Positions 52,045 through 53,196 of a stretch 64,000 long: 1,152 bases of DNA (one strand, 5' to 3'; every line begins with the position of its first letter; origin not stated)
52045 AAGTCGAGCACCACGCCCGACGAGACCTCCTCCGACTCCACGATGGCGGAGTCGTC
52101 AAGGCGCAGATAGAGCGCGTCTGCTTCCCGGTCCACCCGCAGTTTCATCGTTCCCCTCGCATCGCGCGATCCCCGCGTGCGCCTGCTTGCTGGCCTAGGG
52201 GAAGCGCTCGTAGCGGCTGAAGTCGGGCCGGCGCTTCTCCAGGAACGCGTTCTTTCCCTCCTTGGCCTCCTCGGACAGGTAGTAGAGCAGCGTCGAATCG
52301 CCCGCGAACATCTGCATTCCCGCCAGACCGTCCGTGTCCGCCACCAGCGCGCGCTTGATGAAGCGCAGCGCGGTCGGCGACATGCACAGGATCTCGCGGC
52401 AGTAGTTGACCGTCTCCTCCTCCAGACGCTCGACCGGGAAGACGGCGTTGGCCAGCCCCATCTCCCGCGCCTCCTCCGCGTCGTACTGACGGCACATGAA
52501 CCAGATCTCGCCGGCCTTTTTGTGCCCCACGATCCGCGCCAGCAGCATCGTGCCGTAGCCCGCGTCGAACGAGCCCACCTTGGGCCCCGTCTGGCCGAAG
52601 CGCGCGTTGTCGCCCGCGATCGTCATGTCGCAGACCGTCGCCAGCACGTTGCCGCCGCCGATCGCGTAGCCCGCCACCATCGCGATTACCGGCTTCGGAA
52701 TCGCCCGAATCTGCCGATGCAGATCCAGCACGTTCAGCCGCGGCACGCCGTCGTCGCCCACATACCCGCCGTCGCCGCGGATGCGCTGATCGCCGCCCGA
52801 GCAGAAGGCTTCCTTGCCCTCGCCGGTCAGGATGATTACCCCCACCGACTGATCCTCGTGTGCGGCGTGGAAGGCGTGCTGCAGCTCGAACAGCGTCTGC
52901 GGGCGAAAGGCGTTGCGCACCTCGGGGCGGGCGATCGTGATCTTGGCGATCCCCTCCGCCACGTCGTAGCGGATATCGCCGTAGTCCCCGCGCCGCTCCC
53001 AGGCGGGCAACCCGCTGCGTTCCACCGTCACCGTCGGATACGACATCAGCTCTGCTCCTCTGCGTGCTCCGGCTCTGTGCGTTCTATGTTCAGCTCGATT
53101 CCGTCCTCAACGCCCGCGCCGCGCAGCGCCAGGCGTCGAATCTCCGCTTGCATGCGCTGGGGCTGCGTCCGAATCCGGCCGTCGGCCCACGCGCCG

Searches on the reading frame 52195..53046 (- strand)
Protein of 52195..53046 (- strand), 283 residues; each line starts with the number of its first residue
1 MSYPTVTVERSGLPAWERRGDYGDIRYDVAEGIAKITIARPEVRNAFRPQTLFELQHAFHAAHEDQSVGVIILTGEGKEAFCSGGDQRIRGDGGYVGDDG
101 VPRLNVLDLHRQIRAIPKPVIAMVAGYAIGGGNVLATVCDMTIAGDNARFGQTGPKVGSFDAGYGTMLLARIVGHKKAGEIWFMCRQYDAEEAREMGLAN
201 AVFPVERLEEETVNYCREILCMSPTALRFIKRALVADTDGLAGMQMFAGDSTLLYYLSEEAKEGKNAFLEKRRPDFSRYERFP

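Call 69: search_protein_families(library=pfam, proteins=[window:52195-53046:-], max_evalue=0.00001)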
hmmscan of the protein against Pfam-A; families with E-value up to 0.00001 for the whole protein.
window:52195-53046:- (283 aa): 2 families
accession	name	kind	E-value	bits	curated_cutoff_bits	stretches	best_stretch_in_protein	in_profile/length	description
PF00378.25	ECH_1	-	3.2e-76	256.4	27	1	30-277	3-249/251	Enoyl-CoA hydratase/isomerase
PF16113.10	ECH_2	-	2.9e-20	73.5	27.2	1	34-210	2-179/335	Enoyl-CoA hydratase/isomerase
